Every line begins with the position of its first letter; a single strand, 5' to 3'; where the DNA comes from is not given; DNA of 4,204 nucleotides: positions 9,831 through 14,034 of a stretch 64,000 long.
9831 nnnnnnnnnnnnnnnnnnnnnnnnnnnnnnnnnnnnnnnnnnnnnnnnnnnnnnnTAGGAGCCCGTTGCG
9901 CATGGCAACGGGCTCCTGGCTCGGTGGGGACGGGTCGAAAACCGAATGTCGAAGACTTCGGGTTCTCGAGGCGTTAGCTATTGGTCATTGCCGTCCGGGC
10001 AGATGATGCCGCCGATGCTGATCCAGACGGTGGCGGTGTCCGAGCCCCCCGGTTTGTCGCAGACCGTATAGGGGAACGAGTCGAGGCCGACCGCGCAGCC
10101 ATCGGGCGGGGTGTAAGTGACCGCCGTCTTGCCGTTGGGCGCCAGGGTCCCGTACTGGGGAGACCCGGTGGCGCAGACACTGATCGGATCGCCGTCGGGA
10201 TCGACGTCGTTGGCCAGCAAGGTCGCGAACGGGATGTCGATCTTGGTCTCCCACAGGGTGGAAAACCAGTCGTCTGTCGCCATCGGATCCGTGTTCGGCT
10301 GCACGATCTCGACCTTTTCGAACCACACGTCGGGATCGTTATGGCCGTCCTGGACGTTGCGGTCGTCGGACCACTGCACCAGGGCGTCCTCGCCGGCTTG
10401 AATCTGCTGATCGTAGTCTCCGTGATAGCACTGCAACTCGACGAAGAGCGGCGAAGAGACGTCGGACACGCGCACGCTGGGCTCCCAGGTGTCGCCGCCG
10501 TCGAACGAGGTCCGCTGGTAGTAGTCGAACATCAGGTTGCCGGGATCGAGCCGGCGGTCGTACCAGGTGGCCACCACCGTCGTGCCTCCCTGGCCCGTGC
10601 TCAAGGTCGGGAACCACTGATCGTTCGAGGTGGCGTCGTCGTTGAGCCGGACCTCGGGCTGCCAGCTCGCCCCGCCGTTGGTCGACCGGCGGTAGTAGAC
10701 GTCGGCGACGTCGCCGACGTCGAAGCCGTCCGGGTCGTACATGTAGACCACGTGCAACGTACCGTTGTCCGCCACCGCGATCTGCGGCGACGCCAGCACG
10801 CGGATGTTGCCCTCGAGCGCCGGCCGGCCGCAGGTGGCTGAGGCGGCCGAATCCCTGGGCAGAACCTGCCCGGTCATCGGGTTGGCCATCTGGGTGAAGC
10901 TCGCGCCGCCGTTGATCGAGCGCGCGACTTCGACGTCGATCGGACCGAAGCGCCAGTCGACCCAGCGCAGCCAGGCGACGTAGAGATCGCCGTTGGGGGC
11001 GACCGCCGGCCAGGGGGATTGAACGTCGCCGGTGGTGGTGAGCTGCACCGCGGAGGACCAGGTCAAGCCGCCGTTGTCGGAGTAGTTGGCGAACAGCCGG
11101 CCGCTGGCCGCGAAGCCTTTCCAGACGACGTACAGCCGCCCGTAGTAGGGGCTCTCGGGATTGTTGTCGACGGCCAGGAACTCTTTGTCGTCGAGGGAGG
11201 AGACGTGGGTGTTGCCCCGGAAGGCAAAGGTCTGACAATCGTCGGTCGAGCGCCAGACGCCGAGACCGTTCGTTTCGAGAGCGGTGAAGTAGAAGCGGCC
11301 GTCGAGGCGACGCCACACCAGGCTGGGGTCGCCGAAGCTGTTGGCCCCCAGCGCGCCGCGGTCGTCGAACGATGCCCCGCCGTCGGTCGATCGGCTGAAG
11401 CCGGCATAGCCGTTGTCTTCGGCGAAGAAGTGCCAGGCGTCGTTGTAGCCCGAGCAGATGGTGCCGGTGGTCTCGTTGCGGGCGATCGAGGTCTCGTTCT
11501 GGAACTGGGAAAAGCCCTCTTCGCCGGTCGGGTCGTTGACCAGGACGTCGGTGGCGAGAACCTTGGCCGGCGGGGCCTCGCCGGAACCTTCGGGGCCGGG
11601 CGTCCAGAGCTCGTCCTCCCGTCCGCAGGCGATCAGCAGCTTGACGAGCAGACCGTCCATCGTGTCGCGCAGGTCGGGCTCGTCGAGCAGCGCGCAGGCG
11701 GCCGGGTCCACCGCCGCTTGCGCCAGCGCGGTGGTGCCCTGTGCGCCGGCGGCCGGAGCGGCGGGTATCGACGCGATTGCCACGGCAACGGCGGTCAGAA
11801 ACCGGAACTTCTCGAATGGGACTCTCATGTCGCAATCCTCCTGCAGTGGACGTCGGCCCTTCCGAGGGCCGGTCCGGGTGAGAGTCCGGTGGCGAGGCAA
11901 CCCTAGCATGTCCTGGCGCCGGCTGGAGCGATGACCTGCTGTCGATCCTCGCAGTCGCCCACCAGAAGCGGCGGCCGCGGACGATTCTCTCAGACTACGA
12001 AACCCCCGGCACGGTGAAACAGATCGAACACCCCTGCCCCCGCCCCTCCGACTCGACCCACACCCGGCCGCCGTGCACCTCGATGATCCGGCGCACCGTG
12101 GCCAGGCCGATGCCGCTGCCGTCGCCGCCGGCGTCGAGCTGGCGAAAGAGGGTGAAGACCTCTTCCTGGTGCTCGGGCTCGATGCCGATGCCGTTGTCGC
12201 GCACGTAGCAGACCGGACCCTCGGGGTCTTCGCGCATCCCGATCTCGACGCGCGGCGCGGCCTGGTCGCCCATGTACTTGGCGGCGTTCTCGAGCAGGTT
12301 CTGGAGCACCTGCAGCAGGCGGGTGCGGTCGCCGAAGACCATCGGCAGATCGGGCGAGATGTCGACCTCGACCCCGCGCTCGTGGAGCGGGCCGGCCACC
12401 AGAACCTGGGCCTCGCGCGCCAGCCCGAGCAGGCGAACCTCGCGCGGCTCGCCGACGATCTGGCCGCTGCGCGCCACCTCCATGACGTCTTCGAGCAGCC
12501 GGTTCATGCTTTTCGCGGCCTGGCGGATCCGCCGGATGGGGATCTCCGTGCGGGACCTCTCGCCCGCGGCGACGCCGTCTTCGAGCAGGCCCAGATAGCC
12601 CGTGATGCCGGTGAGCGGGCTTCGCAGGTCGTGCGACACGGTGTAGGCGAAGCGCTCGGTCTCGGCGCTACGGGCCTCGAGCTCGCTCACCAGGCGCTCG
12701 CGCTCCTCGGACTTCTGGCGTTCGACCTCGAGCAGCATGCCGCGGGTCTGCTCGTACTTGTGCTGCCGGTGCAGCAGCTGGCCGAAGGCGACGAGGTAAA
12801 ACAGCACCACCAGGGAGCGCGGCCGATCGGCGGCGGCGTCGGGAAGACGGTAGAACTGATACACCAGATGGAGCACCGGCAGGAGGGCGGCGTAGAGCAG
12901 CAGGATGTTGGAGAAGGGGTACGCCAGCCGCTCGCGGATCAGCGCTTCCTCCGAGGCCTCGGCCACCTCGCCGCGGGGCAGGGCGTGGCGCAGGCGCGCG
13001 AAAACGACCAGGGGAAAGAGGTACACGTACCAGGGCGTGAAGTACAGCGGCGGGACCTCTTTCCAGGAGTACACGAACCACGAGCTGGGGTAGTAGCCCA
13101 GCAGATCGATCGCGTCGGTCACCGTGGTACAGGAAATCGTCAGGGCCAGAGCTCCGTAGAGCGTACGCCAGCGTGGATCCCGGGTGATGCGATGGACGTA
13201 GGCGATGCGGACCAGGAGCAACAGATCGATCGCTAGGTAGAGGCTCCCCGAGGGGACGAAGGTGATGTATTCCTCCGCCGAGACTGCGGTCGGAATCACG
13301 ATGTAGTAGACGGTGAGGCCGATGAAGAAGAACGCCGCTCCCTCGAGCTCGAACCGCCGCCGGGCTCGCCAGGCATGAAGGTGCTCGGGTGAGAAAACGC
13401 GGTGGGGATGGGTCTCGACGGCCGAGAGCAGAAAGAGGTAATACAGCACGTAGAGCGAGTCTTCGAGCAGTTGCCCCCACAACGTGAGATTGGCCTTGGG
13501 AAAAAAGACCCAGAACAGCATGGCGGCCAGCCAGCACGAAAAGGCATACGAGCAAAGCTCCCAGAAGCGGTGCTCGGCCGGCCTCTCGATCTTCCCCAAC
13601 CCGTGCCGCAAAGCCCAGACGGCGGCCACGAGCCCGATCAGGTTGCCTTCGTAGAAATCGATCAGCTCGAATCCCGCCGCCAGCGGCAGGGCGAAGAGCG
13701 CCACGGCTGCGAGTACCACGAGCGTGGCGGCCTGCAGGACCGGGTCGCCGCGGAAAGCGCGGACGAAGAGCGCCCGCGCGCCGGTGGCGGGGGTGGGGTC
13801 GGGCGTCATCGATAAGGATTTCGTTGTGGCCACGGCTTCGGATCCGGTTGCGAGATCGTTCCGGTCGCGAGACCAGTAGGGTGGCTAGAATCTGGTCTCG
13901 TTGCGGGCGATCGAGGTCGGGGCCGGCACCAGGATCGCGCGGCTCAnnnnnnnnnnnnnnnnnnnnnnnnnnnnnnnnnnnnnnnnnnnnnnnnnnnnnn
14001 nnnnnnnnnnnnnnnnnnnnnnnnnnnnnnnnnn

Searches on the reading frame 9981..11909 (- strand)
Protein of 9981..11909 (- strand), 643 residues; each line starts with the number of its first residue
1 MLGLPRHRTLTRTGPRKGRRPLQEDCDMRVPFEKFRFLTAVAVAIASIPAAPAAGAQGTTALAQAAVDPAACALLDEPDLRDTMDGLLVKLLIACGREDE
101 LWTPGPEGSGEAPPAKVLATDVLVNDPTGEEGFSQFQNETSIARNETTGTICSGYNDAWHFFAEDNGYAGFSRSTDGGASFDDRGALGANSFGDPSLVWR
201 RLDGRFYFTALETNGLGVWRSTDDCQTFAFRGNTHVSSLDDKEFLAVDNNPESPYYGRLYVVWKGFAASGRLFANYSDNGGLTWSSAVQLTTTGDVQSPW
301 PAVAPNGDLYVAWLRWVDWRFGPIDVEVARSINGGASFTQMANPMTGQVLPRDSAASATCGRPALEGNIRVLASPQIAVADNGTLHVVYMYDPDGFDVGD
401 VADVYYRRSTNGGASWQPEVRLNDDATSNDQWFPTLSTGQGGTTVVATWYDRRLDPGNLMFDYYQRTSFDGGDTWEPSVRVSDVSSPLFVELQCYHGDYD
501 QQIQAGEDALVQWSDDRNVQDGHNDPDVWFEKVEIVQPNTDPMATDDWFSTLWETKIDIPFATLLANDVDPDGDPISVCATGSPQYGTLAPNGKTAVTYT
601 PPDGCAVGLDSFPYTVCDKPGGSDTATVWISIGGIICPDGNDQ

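Call 36: search_protein_families(library=pfam, proteins=[window:9981-11909:-], max_evalue=0.001)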
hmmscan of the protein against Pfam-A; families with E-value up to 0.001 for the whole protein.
window:9981-11909:- (643 aa): 4 families
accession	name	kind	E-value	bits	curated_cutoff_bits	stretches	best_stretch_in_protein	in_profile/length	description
PF17963.7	Big_9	-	1.7e-17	64.5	23.6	1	539-630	1-88/89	Bacterial Ig domain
PF17892.7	Cadherin_5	-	2.5e-12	46.9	26.5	1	539-632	2-97/98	Cadherin-like domain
PF17803.7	Cadherin_4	-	1.3e-11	45.3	25.1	1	533-599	5-71/71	Bacterial cadherin-like domain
PF13088.12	BNR_2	-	0.0004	20.3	31.4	0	403-482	17-101/277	BNR repeat-like domain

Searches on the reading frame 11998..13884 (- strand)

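Call 16: search_protein_families(library=pfam, proteins=[window:11998-13884:-], max_evalue=0.001)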
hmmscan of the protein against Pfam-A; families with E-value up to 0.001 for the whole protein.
window:11998-13884:- (629 aa): 2 families
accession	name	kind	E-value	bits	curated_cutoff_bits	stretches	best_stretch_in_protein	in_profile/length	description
PF02518.31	HATPase_c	-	6.6e-24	84.9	26.4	1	518-626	1-108/111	Histidine kinase-, DNA gyrase B-, and HSP90-like ATPase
PF00512.31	HisKA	-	1.8e-12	47.5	26.9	1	410-474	3-64/66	His Kinase A (phospho-acceptor) domain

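Call 57: search_protein_families(library=ncbifam, proteins=[window:11998-13833:-], max_evalue=0.001)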
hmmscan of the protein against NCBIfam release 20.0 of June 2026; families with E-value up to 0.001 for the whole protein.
window:11998-13833:- (612 aa): 74 families (the best 25 are shown)
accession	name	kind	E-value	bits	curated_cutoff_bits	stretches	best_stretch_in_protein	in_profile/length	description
NF006800.0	PRK09303.1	equivalog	1.8e-36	125.9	342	1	377-609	140-376/383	histidine kinase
NF047465.1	hybrid_HK_LvrA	exception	4.3e-34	117.6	1200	1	380-610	588-818/819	hybrid histidine kinase/response regulator LvrA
TIGR02966.1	phoR_proteo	equivalog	4.8e-31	108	334.2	1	382-602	104-327/333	phosphate regulon sensor histidine kinase PhoR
NF008468.0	PRK11360.1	equivalog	5.9e-30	104.2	646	1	387-606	391-604/616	two-component system sensor histidine kinase AtoS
NF046044.1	PnpS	equivalog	1.9e-28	99.6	400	1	394-609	172-390/390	two-component system histidine kinase PnpS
TIGR02956.1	TMAO_torS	equivalog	8.1e-28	97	676.5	1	394-609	466-681/967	TMAO reductase system sensor histidine kinase/response regulator TorS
NF041880.1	EPS_EpsF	equivalog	1.8e-27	96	900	1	380-603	262-486/492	response regulator EpsF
NF033092.0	HK_WalK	equivalog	5e-26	91.4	725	1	384-609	364-593/594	cell wall metabolism sensor histidine kinase WalK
NF007688.0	PRK10364.1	equivalog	2.3e-25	89.3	479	1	392-608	240-449/460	two-component system sensor histidine kinase ZraS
NF007793.0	PRK10490.1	equivalog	3.6e-25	88.2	1123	1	371-609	646-881/895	two-component system sensor histidine kinase KdpD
NF008302.0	PRK11091.1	equivalog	5.9e-25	87.6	838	1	376-607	267-502/779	aerobic respiration two-component sensor histidine kinase ArcB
NF008025.0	PRK10755.1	equivalog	9.2e-25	87.1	314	1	380-606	131-352/362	two-component system sensor histidine kinase PmrB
NF008312.0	PRK11100.1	equivalog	3.2e-23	82.3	356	1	374-597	239-462/477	two-component system sensor histidine kinase CreC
NF011874.0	PRK15347.1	equivalog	3.4e-23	81.7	852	1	397-609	403-613/921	two component system sensor kinase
NF012163.2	BaeS_SmeS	equivalog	3.4e-22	79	500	1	376-599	224-448/457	sensor histidine kinase efflux regulator BaeS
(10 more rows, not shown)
